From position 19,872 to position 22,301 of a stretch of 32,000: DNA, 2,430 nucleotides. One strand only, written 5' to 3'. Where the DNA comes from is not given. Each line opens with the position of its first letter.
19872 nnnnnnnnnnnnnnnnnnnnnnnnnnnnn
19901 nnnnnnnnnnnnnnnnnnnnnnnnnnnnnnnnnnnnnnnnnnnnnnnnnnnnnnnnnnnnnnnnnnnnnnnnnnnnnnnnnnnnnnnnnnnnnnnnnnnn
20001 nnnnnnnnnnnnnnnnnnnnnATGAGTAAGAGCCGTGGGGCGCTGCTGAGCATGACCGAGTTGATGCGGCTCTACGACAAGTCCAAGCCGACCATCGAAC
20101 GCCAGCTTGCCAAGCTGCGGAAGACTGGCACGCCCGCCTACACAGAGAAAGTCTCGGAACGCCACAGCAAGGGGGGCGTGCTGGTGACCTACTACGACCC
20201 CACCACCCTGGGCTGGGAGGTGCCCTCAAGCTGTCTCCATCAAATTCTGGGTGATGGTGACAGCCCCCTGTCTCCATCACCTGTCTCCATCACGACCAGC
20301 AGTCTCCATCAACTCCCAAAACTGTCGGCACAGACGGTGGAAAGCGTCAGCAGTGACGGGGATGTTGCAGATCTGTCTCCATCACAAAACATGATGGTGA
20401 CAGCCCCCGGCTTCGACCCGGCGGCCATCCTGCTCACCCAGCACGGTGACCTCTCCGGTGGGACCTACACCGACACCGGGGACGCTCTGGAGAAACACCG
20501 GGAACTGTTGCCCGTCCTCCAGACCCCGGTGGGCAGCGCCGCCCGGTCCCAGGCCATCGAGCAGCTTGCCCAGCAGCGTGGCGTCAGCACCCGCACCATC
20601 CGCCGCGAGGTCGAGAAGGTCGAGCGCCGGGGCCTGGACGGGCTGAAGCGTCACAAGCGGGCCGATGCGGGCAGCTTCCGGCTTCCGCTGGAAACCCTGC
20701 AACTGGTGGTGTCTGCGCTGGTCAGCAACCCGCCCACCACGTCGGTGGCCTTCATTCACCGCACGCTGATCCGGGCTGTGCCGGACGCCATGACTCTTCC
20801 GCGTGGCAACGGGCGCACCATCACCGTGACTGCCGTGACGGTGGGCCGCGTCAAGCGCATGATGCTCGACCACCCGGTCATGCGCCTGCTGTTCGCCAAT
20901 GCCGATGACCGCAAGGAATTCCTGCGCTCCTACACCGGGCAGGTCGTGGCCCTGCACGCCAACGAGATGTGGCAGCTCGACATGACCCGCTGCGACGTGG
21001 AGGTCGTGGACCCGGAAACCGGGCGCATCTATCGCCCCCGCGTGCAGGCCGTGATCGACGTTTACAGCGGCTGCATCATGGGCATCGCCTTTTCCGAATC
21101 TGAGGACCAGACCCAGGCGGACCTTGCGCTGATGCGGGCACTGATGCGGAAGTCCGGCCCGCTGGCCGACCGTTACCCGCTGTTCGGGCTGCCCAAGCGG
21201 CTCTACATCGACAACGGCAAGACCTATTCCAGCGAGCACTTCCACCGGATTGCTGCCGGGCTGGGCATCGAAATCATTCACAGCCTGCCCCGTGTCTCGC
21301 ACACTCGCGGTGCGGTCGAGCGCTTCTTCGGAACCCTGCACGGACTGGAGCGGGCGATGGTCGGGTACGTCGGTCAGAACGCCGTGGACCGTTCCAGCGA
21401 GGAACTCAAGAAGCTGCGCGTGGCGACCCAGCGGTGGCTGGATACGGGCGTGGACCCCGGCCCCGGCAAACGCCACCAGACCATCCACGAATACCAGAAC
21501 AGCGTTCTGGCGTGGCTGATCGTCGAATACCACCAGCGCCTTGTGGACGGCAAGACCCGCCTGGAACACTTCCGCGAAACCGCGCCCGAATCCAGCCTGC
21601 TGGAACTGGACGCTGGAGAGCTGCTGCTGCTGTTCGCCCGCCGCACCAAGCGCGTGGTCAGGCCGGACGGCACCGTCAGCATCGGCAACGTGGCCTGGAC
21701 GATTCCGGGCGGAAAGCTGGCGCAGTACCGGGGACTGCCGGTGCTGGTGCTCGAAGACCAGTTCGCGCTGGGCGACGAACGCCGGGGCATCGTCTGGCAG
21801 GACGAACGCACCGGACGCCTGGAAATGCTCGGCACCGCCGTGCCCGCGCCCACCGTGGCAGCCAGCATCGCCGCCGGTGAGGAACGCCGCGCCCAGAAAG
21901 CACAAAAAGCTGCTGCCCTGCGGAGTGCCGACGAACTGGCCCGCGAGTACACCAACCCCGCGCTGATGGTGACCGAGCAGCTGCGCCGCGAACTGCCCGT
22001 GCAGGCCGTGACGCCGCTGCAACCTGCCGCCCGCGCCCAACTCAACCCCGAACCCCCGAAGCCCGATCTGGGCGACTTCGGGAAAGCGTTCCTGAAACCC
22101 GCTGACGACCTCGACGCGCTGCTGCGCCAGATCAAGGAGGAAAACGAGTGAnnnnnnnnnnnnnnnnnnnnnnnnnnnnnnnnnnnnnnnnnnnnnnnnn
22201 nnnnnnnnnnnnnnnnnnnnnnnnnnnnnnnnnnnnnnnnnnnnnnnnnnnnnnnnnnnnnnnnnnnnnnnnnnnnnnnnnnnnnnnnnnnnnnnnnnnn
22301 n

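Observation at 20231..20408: Seven copies of a 12-bp motif inside the transposase ORF, read in all three codon phases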

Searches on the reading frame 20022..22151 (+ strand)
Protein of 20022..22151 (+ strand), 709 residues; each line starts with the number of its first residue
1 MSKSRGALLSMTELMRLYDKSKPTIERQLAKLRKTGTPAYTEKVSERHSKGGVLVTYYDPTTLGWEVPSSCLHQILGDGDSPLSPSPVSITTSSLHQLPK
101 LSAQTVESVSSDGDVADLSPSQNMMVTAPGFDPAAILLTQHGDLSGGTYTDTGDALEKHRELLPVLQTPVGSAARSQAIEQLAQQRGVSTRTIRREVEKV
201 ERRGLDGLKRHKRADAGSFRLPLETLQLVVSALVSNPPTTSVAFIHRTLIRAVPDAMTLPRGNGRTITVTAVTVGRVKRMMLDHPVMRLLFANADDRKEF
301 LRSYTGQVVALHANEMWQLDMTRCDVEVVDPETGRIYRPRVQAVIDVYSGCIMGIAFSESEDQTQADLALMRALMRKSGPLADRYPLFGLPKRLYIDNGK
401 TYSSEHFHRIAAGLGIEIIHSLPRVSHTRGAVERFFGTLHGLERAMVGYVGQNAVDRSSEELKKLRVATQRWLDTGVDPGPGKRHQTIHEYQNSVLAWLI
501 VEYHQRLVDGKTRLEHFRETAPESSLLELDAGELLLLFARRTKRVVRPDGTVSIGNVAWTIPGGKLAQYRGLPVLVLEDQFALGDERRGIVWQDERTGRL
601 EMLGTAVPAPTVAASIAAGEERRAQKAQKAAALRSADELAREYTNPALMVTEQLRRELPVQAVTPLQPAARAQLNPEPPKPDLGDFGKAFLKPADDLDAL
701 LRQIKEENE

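Call 8: search_protein_families(library=pfam, proteins=[window:20022-22151:+], max_evalue=0.01)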
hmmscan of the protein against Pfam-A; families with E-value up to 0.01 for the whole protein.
window:20022-22151:+ (709 aa): 8 families
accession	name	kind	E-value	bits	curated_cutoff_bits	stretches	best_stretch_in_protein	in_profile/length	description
PF00665.32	rve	-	8.2e-10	39.3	32.6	1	312-423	3-99/102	Integrase core domain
PF08220.18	HTH_DeoR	-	4e-06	26.9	21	1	178-211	16-47/57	DeoR-like helix-turn-helix domain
PF08279.18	HTH_11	-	1e-05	25.8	25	0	180-204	19-43/55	HTH domain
PF13551.12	HTH_29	-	0.00055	20.4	28.1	1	179-214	15-50/64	Winged helix-turn helix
PF13730.12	HTH_36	-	0.00077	19.7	25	0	6-36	23-53/55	Helix-turn-helix domain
PF22007.2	DUF6930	-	0.00087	19.9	27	1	314-421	12-111/123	Domain of unknown function (DUF6930)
PF01022.26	HTH_5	-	0.0025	18.1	22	1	9-36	16-43/47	Bacterial regulatory protein, arsR family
PF13565.12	HTH_32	-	0.0049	17.8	33.7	0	192-249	1-56/73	Homeodomain-like domain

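Call 9: search_protein_families(library=phrogs, proteins=[window:20022-22151:+], max_evalue=0.01)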
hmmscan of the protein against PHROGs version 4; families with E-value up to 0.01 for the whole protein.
window:20022-22151:+ (709 aa): 5 families
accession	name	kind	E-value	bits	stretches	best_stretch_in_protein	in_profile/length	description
phrog_310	-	integration and excision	3e-56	192.6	1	174-665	144-603/696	transposase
phrog_956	-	integration and excision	7.9e-10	39.3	1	334-440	60-154/436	transposase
phrog_8463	-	integration and excision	4.4e-08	33.4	1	178-439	25-257/380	transposase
phrog_157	-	integration and excision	7.3e-08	32.8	1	339-439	349-439/580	transposase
phrog_2610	-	unknown function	2.9e-05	24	1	343-437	206-305/565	-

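Call 10: find_related_loci(query=window:20022-22151:+, collection=genome_contigs, flank=10000)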
Query window:20022-22151:+ (709 aa) in genome_contigs; peptide patterns used: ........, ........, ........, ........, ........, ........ (x = any residue, [..] = any of these).
58 stretches matched a pattern; 2 encode a relative of the query (tblastn E <= 1e-3); 2 distinct loci.
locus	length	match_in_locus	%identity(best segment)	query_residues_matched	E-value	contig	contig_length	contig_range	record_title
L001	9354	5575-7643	97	1-709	0e+0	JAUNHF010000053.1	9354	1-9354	MAG: Deinococcus sp. isolate S28M_Sa_10 NODE_2113_length_9354_cov_6.526831, whole genome shotgun sequence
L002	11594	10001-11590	85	1-530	0e+0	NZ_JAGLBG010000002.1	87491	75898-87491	MAG: Deinococcus sp. isolate bin12 NODE_2_length_87491_cov_16.324433, whole genome shotgun sequence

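Call 16: find_related_loci(query=window:20022-22151:+, collection=viral_contigs, flank=10000)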
Query window:20022-22151:+ (709 aa) in viral_contigs; peptide patterns used: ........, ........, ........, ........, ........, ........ (x = any residue, [..] = any of these).
7 stretches matched a pattern; 2 encode a relative of the query (tblastn E <= 1e-3); 2 distinct loci.
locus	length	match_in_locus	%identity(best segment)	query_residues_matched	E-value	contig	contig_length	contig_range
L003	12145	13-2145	52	1-700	0e+0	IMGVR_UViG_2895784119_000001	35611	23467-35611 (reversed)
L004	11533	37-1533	55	213-708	1e-161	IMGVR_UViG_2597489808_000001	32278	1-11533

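Call 17: find_homologous_proteins(query=window:20022-22151:+)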
Query window:20022-22151:+ (709 aa): 89 proteins with E <= 0.001 among 8000 candidates.
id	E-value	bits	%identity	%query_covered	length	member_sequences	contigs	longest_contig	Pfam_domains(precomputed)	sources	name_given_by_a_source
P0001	0.0e+0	1581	100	100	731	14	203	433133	PF08279.19,PF00665.33,PF08220.19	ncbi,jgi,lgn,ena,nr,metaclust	ncbi:DDE-type integrase/transposase/recombinase [Deinococcus radiodurans]|nr:hypothetical protein A2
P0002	0.0e+0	1328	83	100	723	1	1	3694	PF08279.19,PF00665.33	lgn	-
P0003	0.0e+0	1226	77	99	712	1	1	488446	PF00665.33,PF13551.13,PF13518.13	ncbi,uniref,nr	ncbi:DDE-type integrase/transposase/recombinase [Deinococcus kurensis]|uniref:DDE-type integrase/tra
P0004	0.0e+0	1174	75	99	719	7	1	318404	PF00665.33,PF13551.13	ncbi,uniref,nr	ncbi:hypothetical protein CBQ26_09270 [Deinococcus indicus]|uniref:Integrase catalytic domain-contai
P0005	0.0e+0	1152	73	100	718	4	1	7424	PF00665.33,PF01022.27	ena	-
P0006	0.0e+0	1139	72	100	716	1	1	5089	PF00665.33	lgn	-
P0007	0.0e+0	1032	85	75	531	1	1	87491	PF00665.33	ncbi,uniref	ncbi:DDE-type integrase/transposase/recombinase, partial [Deinococcus sp.]|uniref:DDE-type integrase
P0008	1.1e-282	957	85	69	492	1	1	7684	PF00665.33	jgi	jgi:putative transposase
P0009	6.6e-222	757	85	56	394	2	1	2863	PF00665.33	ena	-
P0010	2.6e-210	718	50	99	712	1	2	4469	PF00665.33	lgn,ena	-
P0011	6.3e-209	714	52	97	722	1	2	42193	PF00665.33,PF13384.13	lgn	-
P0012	7.5e-208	710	52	99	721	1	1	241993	PF00665.33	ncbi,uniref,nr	ncbi:hypothetical protein DAERI_060140 [Deinococcus aerius]|uniref:Integrase catalytic domain-contai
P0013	1.8e-193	663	50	98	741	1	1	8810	PF00665.33,PF13384.13,PF13551.13,PF13518.13,PF13565.13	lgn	-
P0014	1.2e-189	650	48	96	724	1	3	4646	PF00665.33,PF13384.13,PF13551.13,PF13518.13,PF13565.13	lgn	-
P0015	1.3e-189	650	47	100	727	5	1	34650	PF00665.33,PF13384.13,PF13551.13,PF13518.13,PF13565.13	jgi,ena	-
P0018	3.9e-184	632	46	98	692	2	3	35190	PF08279.19,PF00665.33,PF13518.13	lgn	-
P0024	9.0e-177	607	46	97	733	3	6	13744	PF00665.33,PF13551.13,PF13518.13,PF13565.13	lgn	-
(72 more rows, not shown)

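Call 20: find_encoding_contigs(protein=P0002, flank=3000, max_places=1)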
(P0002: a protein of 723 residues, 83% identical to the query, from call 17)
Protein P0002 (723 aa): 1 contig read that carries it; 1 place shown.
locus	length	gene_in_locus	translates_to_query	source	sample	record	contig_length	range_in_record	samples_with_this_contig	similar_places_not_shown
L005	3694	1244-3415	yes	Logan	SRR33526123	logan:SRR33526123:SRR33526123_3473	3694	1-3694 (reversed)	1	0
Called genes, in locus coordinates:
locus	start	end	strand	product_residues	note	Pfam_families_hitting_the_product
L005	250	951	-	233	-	PF00717:Peptidase_S24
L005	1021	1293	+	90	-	PF01381:HTH_3 (weak)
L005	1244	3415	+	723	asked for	PF08279:HTH_11 (faint), PF00665:rve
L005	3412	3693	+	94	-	?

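Call 21: find_encoding_contigs(protein=P0003, flank=10000, max_places=1)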
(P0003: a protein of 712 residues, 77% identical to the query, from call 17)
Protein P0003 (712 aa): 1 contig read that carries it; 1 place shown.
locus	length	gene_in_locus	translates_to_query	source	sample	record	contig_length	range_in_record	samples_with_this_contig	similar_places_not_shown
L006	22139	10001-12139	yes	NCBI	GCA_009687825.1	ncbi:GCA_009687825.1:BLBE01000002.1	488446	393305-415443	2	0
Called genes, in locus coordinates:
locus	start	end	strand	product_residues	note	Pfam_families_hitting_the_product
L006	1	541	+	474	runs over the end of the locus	PF10134:RPA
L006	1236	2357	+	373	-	PF01979:Amidohydro_1, PF07969:Amidohydro_3 (weak)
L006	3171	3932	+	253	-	PF01656:CbiA, PF02374:ArsA_ATPase (faint), PF06564:CBP_BcsQ (weak), PF09140:MipZ (weak), PF10609:ParA (weak), PF13614:AAA_31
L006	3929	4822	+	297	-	PF02195:ParB_N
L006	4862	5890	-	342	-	PF00005:ABC_tran, PF13304:AAA_21 (faint), PF08402:TOBE_2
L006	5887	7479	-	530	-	PF00528:BPD_transp_1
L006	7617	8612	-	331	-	PF01547:SBP_bac_1, PF13531:SBP_bac_11, PF13416:SBP_bac_8, PF13343:SBP_bac_6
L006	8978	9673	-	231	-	PF00717:Peptidase_S24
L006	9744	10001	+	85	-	PF01381:HTH_3 (weak)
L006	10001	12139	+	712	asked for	PF13518:HTH_28 (faint), PF13551:HTH_29 (faint), PF00665:rve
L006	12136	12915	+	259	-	PF05621:TniB (faint), PF13191:AAA_16 (weak), PF13401:AAA_22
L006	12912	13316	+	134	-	-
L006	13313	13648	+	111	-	-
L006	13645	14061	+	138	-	-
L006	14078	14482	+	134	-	-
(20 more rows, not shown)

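Call 22: find_encoding_contigs(protein=P0004, flank=10000, max_places=1)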
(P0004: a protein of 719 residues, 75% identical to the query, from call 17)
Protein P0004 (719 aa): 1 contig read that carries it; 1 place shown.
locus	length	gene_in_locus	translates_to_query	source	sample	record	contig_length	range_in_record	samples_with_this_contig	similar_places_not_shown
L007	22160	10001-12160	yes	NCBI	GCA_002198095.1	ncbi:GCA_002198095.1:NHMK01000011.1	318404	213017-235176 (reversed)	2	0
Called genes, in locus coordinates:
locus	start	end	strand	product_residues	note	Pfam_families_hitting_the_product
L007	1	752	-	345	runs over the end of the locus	-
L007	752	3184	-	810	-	-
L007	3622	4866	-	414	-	PF00109:ketoacyl-synt, PF02801:Ketoacyl-synt_C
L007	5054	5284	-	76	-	PF14573:PP-binding_2 (weak), PF00550:PP-binding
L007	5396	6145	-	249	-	PF00106:adh_short, PF08659:KR, PF13561:adh_short_C2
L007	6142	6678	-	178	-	PF12867:DinB_2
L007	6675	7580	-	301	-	PF00698:Acyl_transf_1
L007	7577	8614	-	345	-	PF00108:Thiolase_N (weak), PF08545:ACP_syn_III, PF08541:ACP_syn_III_C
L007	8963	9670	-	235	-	PF00717:Peptidase_S24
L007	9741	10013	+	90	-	PF01381:HTH_3, PF13443:HTH_26 (weak)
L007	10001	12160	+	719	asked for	PF13551:HTH_29 (faint), PF00665:rve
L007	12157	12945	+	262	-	PF05621:TniB (weak), PF13401:AAA_22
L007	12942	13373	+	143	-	-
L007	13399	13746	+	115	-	-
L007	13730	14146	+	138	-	-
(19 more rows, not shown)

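Call 32: find_encoding_contigs(protein=P0006, flank=3000, max_places=1)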
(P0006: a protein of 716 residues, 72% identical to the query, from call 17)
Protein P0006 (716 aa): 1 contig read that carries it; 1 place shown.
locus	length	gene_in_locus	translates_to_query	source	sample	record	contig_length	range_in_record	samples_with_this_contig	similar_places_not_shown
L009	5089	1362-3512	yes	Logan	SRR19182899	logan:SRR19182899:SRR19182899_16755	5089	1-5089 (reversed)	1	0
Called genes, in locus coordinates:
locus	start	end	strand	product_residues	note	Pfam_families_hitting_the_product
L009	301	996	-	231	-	PF01381:HTH_3 (faint), PF00717:Peptidase_S24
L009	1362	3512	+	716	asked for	PF00665:rve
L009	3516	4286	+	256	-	PF13191:AAA_16 (weak), PF13401:AAA_22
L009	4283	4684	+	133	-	-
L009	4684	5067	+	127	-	-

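Call 33: find_encoding_contigs(protein=P0012, flank=10000, max_places=1)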
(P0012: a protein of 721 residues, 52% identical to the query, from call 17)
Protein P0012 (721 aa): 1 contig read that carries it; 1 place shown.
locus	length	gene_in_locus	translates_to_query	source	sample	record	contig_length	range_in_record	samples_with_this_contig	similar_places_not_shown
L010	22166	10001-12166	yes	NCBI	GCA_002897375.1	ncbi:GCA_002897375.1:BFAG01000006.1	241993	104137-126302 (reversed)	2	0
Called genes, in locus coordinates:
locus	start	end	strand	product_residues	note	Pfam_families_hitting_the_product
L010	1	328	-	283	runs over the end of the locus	PF04228:Zn_peptidase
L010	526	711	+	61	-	-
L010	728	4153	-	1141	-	PF00873:ACR_tran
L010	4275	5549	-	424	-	PF25919:BSH_CusB (faint), PF00364:Biotin_lipoyl (faint), PF25917:BSH_RND, PF25881:HH_YBHG (weak), PF25885:HH_EMRA (weak), PF25989:YknX_C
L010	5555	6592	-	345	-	-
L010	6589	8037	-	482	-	PF02321:OEP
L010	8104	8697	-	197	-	PF00440:TetR_N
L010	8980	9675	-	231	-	PF01381:HTH_3 (faint), PF00717:Peptidase_S24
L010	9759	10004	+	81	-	PF13560:HTH_31, PF01381:HTH_3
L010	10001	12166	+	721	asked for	PF00665:rve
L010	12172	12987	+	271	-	PF05621:TniB (faint), PF13401:AAA_22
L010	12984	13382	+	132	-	-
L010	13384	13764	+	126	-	-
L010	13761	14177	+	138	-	-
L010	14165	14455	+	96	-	-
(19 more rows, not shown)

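Call 34: find_encoding_contigs(protein=P0015, flank=10000, max_places=1)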
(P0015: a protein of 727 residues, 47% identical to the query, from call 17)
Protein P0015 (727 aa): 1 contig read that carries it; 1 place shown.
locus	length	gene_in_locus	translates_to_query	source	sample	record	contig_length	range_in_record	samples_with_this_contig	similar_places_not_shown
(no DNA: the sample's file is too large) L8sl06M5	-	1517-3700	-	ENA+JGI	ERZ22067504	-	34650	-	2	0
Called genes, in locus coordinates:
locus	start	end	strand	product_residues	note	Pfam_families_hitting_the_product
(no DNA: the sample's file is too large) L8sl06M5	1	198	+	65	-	?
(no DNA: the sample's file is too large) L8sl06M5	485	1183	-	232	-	PF00717:Peptidase_S24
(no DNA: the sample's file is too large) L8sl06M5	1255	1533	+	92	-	PF13443:HTH_26 (weak), PF01381:HTH_3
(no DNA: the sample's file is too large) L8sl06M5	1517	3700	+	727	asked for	PF13384:HTH_23 (weak), PF13518:HTH_28 (weak), PF13551:HTH_29 (weak), PF13565:HTH_32, PF00665:rve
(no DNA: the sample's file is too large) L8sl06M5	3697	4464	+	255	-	PF05621:TniB (weak), PF13173:AAA_14 (weak), PF13401:AAA_22, PF07728:AAA_5 (faint)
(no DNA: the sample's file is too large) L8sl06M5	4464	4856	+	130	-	-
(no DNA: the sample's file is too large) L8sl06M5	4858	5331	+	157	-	-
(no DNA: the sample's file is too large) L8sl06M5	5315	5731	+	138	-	-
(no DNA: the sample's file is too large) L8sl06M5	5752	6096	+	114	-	-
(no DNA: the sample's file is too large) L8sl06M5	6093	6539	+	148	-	-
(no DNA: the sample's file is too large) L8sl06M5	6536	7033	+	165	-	-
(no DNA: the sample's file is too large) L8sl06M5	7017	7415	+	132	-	-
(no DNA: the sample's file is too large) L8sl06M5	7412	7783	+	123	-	-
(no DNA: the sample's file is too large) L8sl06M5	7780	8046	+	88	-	-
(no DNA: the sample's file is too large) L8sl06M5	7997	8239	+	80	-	-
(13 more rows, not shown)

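Call 35: find_encoding_contigs(protein=P0018, flank=10000, max_places=1)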
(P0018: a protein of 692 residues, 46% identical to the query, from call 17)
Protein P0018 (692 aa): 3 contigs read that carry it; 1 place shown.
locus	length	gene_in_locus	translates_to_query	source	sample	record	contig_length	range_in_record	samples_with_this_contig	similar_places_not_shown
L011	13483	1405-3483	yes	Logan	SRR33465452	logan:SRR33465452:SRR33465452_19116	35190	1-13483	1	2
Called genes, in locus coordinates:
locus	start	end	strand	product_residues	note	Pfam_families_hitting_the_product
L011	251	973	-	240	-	PF01381:HTH_3 (faint), PF00717:Peptidase_S24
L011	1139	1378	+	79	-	PF13560:HTH_31 (weak), PF13443:HTH_26, PF01381:HTH_3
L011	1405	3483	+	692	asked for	PF08279:HTH_11 (weak), PF13518:HTH_28 (weak), PF00665:rve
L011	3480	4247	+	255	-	PF13173:AAA_14 (weak), PF13401:AAA_22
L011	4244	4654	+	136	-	-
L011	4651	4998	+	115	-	-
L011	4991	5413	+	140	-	-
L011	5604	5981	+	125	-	-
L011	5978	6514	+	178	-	-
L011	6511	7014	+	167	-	-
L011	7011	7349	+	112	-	-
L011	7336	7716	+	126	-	-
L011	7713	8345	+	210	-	-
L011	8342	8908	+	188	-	-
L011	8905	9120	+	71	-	-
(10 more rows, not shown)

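Call 41: find_related_loci(query=A3, collection=metagenome_contigs, flank=4000)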
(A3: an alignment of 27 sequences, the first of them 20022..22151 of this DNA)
Query A3 (709 aa) in metagenome_contigs; peptide patterns used: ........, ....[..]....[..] (x = any residue, [..] = any of these).
415 stretches matched a pattern; 280 encode a relative of the query (tblastn E <= 1e-3); the best 80 are kept; 80 distinct loci.
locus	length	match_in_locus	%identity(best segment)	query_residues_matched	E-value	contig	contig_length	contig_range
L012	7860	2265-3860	50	144-687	2e-157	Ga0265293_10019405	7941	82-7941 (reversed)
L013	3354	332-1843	53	163-674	7e-159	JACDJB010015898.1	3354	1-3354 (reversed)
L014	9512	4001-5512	53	163-674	2e-151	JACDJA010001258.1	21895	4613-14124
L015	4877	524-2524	41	2-682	6e-138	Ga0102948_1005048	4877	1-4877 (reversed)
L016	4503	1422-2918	52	175-679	1e-137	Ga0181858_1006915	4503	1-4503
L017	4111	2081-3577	52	175-679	7e-138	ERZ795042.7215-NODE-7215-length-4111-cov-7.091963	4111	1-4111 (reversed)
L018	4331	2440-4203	42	1-611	9e-133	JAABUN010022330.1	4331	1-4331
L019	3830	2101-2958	56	204-490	2e-101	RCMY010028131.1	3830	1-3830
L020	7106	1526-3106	34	175-708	9e-77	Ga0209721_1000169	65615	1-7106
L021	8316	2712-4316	35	170-704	7e-76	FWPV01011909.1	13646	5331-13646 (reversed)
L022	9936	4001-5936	34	26-708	4e-67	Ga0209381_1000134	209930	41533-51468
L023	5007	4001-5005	36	175-510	8e-54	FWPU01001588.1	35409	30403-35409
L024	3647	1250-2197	25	192-579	5e-20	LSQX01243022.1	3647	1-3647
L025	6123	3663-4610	26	192-579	8e-20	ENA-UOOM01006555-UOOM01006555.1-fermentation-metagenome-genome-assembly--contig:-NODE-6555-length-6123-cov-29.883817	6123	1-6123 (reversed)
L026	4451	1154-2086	26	186-559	2e-19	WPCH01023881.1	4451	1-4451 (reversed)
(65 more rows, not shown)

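Call 42: find_related_loci(query=A3, collection=viral_contigs, flank=4000)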
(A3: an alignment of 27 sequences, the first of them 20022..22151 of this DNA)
Query A3 (709 aa) in viral_contigs; peptide patterns used: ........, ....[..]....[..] (x = any residue, [..] = any of these).
15 stretches matched a pattern; 5 encode a relative of the query (tblastn E <= 1e-3); 5 distinct loci.
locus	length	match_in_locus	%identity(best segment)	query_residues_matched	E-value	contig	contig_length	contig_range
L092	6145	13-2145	52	1-700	0e+0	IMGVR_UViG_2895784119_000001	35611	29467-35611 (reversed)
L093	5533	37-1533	55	213-708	2e-161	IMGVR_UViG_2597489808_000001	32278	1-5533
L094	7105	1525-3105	34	175-708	1e-77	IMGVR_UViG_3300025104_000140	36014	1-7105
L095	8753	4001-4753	35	175-430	2e-36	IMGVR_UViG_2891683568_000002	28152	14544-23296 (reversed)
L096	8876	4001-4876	24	202-559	4e-14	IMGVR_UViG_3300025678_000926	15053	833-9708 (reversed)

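Call 61: find_encoding_contigs(protein=P0024, flank=2500, max_places=1)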
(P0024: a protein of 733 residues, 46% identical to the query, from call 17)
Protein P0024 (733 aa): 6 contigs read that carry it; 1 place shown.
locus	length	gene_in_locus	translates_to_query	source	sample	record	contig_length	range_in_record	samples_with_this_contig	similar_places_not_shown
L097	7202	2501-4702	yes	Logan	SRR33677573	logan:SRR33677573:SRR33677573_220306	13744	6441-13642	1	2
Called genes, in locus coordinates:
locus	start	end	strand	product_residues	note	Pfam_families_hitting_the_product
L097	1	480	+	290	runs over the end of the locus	PF02645:DegV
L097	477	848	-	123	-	-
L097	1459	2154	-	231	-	PF01381:HTH_3 (weak), PF00717:Peptidase_S24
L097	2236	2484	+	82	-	PF01381:HTH_3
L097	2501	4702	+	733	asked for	PF13518:HTH_28 (faint), PF13551:HTH_29 (faint), PF13565:HTH_32 (weak), PF00665:rve (weak)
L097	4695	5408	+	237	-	PF05621:TniB (faint), PF13173:AAA_14 (weak), PF13401:AAA_22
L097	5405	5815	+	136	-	-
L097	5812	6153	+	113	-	-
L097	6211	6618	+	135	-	-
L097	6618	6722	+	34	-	-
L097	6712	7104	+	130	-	-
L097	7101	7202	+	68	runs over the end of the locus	?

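Call 62: find_encoding_contigs(protein=P0010, flank=2500, max_places=1)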
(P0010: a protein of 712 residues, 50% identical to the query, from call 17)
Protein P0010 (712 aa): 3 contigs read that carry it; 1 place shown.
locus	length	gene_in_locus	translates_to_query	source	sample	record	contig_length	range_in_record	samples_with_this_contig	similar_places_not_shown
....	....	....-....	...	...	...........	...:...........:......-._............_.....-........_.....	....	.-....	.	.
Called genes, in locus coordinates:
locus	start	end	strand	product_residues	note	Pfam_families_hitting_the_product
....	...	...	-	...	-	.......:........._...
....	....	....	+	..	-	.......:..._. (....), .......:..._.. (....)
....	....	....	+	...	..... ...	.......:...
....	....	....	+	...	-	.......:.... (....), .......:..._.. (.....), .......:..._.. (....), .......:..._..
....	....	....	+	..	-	?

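Call 63: find_encoding_contigs(protein=P0013, flank=2500, max_places=1)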
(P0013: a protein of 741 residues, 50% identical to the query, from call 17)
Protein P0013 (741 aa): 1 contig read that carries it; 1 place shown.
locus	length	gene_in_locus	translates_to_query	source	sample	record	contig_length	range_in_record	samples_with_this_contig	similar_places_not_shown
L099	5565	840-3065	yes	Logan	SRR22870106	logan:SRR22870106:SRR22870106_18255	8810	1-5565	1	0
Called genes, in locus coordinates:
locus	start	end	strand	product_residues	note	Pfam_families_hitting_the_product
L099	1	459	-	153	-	?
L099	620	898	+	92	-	-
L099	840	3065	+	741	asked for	PF13384:HTH_23 (faint), PF13518:HTH_28 (weak), PF13551:HTH_29 (weak), PF13565:HTH_32, PF00665:rve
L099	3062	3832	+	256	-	PF13604:AAA_30 (weak), PF13401:AAA_22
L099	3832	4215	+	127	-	-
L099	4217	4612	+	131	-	-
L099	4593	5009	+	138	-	-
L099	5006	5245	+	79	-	-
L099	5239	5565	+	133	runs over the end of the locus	-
